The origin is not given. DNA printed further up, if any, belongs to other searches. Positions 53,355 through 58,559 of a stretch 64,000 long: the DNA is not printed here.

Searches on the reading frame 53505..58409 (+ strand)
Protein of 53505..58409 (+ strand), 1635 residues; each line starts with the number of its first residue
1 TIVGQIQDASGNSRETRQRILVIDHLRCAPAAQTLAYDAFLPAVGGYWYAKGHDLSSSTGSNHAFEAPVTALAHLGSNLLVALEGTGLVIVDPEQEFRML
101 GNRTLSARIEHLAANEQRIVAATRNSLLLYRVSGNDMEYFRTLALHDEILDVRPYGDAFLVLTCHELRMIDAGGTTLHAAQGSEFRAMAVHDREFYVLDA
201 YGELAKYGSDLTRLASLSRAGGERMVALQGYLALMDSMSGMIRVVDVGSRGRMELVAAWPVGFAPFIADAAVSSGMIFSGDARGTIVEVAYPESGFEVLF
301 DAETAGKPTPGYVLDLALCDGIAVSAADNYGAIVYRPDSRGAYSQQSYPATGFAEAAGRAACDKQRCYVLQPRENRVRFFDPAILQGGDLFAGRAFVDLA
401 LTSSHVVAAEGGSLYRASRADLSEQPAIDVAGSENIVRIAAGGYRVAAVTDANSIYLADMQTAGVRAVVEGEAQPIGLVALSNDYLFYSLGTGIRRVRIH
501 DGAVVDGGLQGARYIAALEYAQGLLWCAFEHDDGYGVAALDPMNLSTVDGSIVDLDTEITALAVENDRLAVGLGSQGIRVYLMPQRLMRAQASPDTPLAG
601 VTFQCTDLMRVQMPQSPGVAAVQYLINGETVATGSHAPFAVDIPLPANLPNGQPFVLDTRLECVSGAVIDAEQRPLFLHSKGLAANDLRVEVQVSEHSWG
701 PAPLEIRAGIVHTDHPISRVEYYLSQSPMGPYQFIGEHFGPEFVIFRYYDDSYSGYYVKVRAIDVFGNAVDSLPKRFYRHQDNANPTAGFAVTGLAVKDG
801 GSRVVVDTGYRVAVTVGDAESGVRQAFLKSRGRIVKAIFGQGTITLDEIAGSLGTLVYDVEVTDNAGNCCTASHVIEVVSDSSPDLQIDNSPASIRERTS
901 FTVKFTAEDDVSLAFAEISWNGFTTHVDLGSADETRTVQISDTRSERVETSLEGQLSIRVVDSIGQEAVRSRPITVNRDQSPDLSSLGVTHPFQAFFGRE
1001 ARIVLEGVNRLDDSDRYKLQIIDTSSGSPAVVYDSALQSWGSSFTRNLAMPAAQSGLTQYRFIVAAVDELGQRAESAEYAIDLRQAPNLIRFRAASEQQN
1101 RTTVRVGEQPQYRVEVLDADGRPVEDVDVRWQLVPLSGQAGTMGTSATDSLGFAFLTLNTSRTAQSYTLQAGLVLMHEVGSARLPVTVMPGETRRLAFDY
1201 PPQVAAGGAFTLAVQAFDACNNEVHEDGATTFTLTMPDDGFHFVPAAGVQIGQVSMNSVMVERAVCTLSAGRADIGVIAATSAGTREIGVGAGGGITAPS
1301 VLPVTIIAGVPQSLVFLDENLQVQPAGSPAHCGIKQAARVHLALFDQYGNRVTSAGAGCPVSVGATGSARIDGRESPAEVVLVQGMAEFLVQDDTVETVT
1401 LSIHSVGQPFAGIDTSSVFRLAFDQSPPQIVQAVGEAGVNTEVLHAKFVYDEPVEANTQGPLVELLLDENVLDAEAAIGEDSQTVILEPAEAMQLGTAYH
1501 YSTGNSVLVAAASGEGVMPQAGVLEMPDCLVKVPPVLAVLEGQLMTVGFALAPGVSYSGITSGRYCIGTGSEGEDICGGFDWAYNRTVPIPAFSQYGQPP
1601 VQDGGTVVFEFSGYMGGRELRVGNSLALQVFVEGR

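Call 82: search_protein_families(library=pfam, proteins=[window:53505-58409:+], max_evalue=0.01)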
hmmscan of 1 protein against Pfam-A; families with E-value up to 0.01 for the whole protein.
window:53505-58409:+ (1635 aa): 3 families
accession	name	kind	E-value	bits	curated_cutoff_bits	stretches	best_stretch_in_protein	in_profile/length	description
PF17957.7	Big_7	-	0.00033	21.7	24.1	0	616-653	29-65/70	Bacterial Ig domain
PF17789.7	MG4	-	0.00036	21.1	24.7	1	1113-1171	19-73/95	Macroglobulin domain MG4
PF02369.22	Big_1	-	0.00051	20.5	34.9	1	1111-1171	20-78/93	Bacterial Ig-like domain (group 1)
